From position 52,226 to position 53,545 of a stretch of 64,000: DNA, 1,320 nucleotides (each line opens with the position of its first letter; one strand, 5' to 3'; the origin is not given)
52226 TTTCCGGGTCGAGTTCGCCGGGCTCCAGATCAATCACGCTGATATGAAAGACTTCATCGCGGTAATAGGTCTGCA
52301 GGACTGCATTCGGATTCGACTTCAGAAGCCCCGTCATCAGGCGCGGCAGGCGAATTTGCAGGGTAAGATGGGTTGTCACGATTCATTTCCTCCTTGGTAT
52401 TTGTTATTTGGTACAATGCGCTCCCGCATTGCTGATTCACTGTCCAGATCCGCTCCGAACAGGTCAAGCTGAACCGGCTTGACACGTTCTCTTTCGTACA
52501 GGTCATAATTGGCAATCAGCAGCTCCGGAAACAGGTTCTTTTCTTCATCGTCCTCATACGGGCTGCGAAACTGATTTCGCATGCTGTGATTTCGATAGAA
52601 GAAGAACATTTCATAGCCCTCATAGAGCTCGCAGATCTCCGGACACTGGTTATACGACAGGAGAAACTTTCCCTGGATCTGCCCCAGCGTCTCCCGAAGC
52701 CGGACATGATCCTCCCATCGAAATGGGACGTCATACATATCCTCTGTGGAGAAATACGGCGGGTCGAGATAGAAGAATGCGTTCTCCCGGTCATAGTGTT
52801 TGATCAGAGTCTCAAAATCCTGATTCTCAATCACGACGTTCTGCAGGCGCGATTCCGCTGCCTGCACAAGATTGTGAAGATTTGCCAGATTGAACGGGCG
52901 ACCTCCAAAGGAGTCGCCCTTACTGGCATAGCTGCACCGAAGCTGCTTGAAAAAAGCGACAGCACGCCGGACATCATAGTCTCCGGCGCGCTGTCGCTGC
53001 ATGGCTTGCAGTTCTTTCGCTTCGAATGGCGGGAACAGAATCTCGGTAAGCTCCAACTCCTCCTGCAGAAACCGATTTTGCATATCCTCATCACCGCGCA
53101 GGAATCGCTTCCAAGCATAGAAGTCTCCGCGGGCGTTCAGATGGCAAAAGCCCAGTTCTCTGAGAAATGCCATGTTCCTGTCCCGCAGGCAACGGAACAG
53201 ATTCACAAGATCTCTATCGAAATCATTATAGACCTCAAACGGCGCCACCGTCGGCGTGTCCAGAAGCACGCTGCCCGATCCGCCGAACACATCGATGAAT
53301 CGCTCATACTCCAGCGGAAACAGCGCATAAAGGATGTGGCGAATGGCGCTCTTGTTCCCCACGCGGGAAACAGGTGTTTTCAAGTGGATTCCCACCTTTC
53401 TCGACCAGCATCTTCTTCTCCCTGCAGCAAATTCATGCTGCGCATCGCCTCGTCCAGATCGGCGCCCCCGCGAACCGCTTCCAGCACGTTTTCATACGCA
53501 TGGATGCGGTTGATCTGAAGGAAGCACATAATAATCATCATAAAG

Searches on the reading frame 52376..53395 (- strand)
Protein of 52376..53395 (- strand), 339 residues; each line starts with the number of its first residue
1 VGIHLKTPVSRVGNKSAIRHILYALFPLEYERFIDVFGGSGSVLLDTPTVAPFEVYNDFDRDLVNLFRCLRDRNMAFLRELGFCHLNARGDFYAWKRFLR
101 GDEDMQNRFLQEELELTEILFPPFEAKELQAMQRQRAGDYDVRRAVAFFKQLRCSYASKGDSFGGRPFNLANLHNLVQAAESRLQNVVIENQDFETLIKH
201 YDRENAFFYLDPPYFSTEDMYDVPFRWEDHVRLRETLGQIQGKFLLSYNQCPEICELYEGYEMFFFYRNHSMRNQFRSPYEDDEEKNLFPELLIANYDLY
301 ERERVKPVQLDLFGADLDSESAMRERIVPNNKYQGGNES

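Call 66: search_protein_families(library=pfam, proteins=[window:52376-53395:-], max_evalue=0.001)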
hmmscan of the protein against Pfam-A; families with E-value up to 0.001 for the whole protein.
window:52376-53395:- (339 aa): 1 family
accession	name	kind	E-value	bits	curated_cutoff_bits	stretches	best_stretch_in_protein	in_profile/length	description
PF02086.21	MethyltransfD12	-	2.6e-21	76.9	22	1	12-261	2-242/253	D12 class N6 adenine-specific DNA methyltransferase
